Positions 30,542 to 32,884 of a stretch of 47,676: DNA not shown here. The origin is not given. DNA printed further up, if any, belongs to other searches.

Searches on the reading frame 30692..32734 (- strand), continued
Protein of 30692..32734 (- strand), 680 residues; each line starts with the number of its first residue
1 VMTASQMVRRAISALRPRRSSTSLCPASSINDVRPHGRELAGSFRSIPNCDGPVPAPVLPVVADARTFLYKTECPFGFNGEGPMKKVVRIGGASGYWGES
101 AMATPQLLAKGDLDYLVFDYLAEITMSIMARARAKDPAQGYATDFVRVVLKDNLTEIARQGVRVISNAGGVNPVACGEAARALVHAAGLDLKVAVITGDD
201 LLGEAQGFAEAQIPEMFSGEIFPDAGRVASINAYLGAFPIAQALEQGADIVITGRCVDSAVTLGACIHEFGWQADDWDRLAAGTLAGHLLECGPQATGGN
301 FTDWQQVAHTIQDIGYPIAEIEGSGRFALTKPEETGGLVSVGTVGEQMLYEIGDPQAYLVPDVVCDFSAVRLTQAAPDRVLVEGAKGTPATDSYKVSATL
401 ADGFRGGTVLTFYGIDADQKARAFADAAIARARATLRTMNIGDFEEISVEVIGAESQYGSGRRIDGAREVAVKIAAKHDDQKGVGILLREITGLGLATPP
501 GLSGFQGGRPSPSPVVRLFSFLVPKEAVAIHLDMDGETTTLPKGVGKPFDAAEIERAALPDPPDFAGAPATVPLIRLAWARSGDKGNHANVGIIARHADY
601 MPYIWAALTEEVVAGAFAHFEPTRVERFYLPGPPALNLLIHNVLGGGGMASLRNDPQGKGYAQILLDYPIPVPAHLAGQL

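Call 39: predict_structure(alignment_id=A1)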
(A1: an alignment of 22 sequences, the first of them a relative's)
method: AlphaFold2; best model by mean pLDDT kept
length: 597 residues; sequences in the alignment: 22
mean_pLDDT: 81.8   pTM: 0.83
mean pLDDT of the five models: 81.8, 80.0, 79.0, 77.2, 72.8
residues with pLDDT >= 90: 252; 70-90: 226; 50-70: 83; < 50: 36
segments of 3 or more residues with pLDDT < 50: 380-383, 416-426, 563-575
pLDDT, mean of each block of 10 residues (from residue 1): 82 68 89 77 52 59 73 94 79 87 93 92 93 83 86 95 95 89 97 96 86 71 78 93 94 89 84 91 95 96 94 83 70 69 86 89 69 51 60 81 81 55 48 79 94 89 85 89 91 88 79 95 95 77 92 87 44 55 89 90
secondary structure, 60 per line:
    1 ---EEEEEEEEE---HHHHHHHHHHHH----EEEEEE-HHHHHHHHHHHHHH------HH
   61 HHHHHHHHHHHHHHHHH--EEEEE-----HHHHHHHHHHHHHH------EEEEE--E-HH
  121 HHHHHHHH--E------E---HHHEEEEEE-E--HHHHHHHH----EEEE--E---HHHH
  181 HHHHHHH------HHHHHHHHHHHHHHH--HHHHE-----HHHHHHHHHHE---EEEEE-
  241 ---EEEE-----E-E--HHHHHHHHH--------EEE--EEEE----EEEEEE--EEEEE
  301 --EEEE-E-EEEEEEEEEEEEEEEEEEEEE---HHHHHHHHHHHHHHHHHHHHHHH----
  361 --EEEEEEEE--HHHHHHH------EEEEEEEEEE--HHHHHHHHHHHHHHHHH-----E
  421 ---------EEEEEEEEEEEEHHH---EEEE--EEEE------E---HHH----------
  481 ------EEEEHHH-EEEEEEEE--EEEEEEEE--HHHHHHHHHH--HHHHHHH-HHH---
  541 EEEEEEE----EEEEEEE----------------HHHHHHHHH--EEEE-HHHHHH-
elements in order: E4-12 H16-27 E32-37 H39-52 H59-77 E80-84 H90-103 E110-114 H119-128 E145-150 H155-162 E167-170 H177-187 H194-208 H211-214 H221-230 E235-239 E244-247 H258-266 E275-277 E280-283 E288-293 E296-300 E303-306 E310-330 H334-356 E363-370 H373-379 E386-395 H398-414 E430-441 E448-451 E454-457 E487-490 E495-502 E505-512 H515-524 H527-533 E541-547 E552-558 H575-583 E586-589 H591-596

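Call 41: search_solved_structures(query=A1, max_evalue=1)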
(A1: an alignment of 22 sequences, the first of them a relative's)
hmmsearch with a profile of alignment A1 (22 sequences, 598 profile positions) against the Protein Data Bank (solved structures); distinct sequences matched with E-value up to 1: 2.
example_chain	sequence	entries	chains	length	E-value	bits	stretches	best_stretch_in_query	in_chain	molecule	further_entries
9erq_A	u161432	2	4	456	0.0045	18.5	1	82-323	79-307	Acyclic terpene utilization AtuA family protein | Citramalate lyase, subunit A (cmlA)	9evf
8dy7_D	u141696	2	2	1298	0.2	13.1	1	103-193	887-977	DNA-directed RNA polymerase subunit beta'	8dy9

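Call 45: fold_search(model_id=the predicted structure, library=pdb)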
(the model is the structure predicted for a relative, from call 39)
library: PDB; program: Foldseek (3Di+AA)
matches with E <= 10: 1022; with E <= 0.001: 1
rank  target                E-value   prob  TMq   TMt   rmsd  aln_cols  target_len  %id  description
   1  9evf_A                3.9e-22  1.00  0.53  0.67   6.2       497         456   17  Citramalate lyase - ADP - pyruvate complex (released 2025-10-08)
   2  1r43_B                2.1e-03  0.99  0.12  0.16  11.1       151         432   10  Crystal structure of beta-alanine synthase from Saccharomyces kluyveri (selenomethionine substituted protein) (released 2003-11-11)
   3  5jxz_B                3.1e-03  0.06  0.06  0.09  25.6       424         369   10  A low magnesium structure of the isochorismate synthase, EntC (released 2016-07-20)
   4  1r3n_A                4.0e-03  0.97  0.12  0.16  10.9       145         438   11  Crystal structure of beta-alanine synthase from Saccharomyces kluyveri (released 2003-11-11)
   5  3ab2_M                5.1e-03  0.25  0.17  0.23  17.1       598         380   10  Crystal structure of aspartate kinase from Corynebacterium glutamicum in complex with threonine (released 2010-06-23)
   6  2v8h_C                5.8e-03  0.96  0.12  0.16   9.8       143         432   11  Crystal structure of mutant E159A of beta-alanine synthase from Saccharomyces kluyveri in complex with its substrate N (released 2007-10-02)
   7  2vl1_C                5.8e-03  0.96  0.12  0.16  10.7       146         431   10  Crystal structure of beta-alanine synthase from Saccharomyces kluyveri in complex with a gly-gly peptide (released 2008-05-13)
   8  1r3n_B                6.9e-03  0.95  0.12  0.15  11.2       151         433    9  Crystal structure of beta-alanine synthase from Saccharomyces kluyveri (released 2003-11-11)
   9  4pxb_A                7.4e-03  0.99  0.13  0.18   5.6       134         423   10  The crystal structure of AtUAH in complex with (S)-ureidoglycolate (released 2014-07-23)
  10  2v8v_A                7.4e-03  0.96  0.12  0.16   9.8       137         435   12  Crystal structure of mutant R322A of beta-alanine synthase from Saccharomyces kluyveri (released 2007-10-02)
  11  7r31_B                7.8e-03  0.75  0.09  0.36  10.2       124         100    7  Carbon regulatory PII-like protein SbtB from Synechocystis sp. 6803, C105A+C110A variant, in complex with ATP (co-crys (released 2023-02-15)
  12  5d4n_C                7.8e-03  0.60  0.09  0.35  11.3       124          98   14  Structure of CPII bound to ADP, AMP and acetate, from Thiomonas intermedia K12 (released 2016-09-28)
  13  2v8d_A                8.3e-03  0.93  0.12  0.15  11.2       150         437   11  Crystal structure of mutant E159A of beta-alanine synthase from Saccharomyces kluyveri (released 2007-10-02)
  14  7rsf_B                1.0e-02  0.91  0.13  0.18   8.6       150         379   11  Acetylornithine deacetylase from Escherichia coli (released 2021-08-18)
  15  7r31_A                1.1e-02  0.63  0.09  0.35  10.8       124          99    7  Carbon regulatory PII-like protein SbtB from Synechocystis sp. 6803, C105A+C110A variant, in complex with ATP (co-crys (released 2023-02-15)
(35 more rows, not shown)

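Call 48: search_solved_structures(query=window:30692-32485:-, max_evalue=10, show_alignments=1)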
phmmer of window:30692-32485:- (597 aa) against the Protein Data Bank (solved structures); distinct sequences matched with E-value up to 10: 3.
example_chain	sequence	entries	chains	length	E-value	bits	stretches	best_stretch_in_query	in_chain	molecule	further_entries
7jja_A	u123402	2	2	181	1.2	10.7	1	22-78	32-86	Zinc-binding lipoprotein AdcA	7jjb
4h60_A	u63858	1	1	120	1.8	10.2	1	219-254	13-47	Chemotaxis protein CheY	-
4hnr_A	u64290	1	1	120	1.8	10.2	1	219-254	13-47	Chemotaxis protein CheY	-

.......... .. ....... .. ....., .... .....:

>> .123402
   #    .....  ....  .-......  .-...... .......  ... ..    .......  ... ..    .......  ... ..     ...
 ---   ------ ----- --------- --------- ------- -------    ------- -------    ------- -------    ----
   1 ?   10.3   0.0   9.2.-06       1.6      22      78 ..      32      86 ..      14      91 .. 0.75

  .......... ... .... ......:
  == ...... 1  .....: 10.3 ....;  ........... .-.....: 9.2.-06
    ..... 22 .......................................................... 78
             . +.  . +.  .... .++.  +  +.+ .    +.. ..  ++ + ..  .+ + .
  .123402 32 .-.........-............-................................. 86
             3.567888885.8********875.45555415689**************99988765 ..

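Call 52: search_solved_structures(query=A1, max_evalue=0.01, show_alignments=1)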
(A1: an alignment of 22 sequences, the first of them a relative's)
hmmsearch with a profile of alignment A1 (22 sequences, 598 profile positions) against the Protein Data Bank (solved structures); distinct sequences matched with E-value up to 0.01: 1.
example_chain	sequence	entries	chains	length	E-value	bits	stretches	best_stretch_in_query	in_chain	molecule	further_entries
9erq_A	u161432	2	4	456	0.0045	18.5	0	82-323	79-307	Acyclic terpene utilization AtuA family protein | Citramalate lyase, subunit A (cmlA)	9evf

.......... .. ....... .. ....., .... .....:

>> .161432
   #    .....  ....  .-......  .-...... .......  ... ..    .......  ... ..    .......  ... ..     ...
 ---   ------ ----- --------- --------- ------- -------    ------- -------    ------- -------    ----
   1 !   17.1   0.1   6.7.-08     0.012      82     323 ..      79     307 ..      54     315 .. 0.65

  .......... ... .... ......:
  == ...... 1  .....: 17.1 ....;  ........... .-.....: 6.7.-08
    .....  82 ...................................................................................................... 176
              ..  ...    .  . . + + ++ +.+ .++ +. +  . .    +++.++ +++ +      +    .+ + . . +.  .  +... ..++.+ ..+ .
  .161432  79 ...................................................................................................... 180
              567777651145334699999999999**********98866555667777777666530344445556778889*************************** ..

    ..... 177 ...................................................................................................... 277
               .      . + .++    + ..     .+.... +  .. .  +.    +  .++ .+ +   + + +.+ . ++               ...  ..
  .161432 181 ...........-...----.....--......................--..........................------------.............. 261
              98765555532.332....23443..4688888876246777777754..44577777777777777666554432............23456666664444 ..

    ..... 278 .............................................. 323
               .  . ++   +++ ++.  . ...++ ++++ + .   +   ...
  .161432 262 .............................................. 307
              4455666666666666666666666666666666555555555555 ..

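Call 53: list_cluster_members(proteins=[P0002, P0123, P0139, P0149, P0184, P0190, P0195, P0213, P0221, P0235])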
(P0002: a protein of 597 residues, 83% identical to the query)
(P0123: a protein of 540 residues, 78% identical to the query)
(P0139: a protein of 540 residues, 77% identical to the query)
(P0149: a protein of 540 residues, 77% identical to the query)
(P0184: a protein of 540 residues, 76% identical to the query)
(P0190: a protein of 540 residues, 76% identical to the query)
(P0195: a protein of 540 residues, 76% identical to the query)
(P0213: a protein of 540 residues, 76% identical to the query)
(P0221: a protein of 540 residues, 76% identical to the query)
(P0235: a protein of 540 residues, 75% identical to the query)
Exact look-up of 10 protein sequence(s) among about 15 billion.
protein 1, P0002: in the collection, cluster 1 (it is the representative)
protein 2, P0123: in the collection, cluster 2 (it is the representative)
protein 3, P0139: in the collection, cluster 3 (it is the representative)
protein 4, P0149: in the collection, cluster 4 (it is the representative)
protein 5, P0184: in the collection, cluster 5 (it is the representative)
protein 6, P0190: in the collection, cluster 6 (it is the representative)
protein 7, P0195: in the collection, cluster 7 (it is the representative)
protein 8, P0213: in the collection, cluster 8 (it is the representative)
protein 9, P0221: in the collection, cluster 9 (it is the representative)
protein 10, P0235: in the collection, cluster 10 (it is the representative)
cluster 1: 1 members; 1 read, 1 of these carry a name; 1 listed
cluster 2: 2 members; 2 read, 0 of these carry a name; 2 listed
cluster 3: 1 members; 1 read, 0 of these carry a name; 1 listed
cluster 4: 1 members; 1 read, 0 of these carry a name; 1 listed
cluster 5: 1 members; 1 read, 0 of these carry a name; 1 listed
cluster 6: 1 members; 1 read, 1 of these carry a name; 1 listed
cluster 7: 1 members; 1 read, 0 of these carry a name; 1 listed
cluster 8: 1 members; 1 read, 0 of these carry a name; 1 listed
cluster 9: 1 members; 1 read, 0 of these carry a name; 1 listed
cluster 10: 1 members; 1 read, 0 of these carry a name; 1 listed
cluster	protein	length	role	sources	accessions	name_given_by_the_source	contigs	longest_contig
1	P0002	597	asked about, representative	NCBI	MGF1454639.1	MAG: acyclic terpene utilization AtuA family protein [Alphaproteobacteria bacterium]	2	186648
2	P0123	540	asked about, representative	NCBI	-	-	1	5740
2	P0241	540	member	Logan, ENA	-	-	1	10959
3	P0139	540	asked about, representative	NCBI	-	-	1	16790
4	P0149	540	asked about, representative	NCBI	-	-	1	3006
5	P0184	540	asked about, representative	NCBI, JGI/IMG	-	-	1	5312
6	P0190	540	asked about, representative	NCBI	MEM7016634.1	MAG: carboxyl transferase domain-containing protein [Pseudomonadota bacterium]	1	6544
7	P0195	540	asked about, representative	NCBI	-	-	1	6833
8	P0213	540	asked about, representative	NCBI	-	-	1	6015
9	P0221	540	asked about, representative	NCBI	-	-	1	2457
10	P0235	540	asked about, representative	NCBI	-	-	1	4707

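Call 54: find_related_loci(query=window:30692-32485:-, collection=metagenome_contigs, flank=8000)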
Query window:30692-32485:- (597 aa) in metagenome_contigs; peptide patterns used: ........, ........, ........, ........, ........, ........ (x = any residue, [..] = any of these).
124 stretches matched a pattern; 99 encode a relative of the query (tblastn E <= 1e-3); the best 80 are kept; 80 distinct loci.
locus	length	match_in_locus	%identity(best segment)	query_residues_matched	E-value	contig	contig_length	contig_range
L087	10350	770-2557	68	2-597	0e+0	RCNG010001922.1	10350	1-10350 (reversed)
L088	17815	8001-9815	65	2-597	0e+0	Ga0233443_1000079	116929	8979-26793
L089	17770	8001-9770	68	2-593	0e+0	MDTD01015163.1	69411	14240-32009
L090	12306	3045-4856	64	3-597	0e+0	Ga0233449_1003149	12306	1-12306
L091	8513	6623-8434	64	3-597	0e+0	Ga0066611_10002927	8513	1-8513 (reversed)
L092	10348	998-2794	65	2-597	0e+0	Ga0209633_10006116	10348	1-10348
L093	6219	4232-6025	63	3-597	0e+0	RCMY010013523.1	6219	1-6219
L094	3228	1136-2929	64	3-597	0e+0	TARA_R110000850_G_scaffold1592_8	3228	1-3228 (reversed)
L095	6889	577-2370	63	2-596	0e+0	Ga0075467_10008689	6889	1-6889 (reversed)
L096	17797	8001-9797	63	2-597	0e+0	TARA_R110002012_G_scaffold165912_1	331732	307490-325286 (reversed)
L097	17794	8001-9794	63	3-597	0e+0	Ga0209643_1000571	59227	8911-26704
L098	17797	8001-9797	63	2-597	0e+0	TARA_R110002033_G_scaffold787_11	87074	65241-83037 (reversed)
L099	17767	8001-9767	63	2-597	0e+0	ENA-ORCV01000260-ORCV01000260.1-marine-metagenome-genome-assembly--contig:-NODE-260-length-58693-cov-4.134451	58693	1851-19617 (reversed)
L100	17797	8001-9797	63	2-597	0e+0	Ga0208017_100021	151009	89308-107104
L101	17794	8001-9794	62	3-597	0e+0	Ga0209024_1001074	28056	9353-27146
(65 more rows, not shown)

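Call 63: find_encoding_contigs(protein=P0001, flank=2000, max_places=3)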
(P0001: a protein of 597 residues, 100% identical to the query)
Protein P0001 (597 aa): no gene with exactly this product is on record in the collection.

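Call 64: find_encoding_contigs(protein=P0004, flank=8000, max_places=2)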
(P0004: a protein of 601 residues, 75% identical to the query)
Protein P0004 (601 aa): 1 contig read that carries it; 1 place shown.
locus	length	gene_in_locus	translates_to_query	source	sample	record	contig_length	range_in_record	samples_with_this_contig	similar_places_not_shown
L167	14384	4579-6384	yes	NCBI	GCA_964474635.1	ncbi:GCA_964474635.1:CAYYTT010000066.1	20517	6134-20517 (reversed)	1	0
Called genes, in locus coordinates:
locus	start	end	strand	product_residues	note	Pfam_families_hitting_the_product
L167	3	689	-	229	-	?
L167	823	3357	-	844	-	PF03176:MMPL, PF02460:Patched (weak), PF12349:Sterol-sensing (weak), PF03176:MMPL (weak), PF02460:Patched (weak), PF12349:Sterol-sensing (weak)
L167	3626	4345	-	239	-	PF00440:TetR_N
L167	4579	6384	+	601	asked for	PF07287:AtuA, PF23544:AtuA_ferredoxin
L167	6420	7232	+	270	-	PF00378:ECH_1, PF16113:ECH_2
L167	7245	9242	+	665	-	PF00289:Biotin_carb_N, PF02786:CPSase_L_D2, PF07478:Dala_Dala_lig_C, PF02785:Biotin_carb_C, PF00364:Biotin_lipoyl, PF25917:BSH_RND (faint)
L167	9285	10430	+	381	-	PF03060:NMO, PF01070:FMN_dh (weak)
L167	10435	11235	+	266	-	PF11716:MDMPI_N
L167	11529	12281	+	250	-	PF00106:adh_short, PF01370:Epimerase (weak), PF08659:KR, PF13561:adh_short_C2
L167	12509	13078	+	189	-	PF01551:Peptidase_M23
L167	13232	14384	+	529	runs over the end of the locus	PF03797:Autotransporter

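Call 69: find_encoding_contigs(protein=P0123, flank=6000, max_places=2)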
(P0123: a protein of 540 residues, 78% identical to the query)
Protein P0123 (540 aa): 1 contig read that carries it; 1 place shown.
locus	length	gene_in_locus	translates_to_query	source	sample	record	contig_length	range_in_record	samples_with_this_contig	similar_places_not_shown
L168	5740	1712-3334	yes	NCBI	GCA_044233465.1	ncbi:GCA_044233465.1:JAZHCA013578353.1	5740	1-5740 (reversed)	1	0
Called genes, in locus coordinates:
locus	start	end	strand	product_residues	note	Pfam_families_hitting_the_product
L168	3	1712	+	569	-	?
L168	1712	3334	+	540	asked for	PF01039:Carboxyl_trans, PF03255:ACCA (weak)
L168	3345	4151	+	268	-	PF00378:ECH_1, PF16113:ECH_2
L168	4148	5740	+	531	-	?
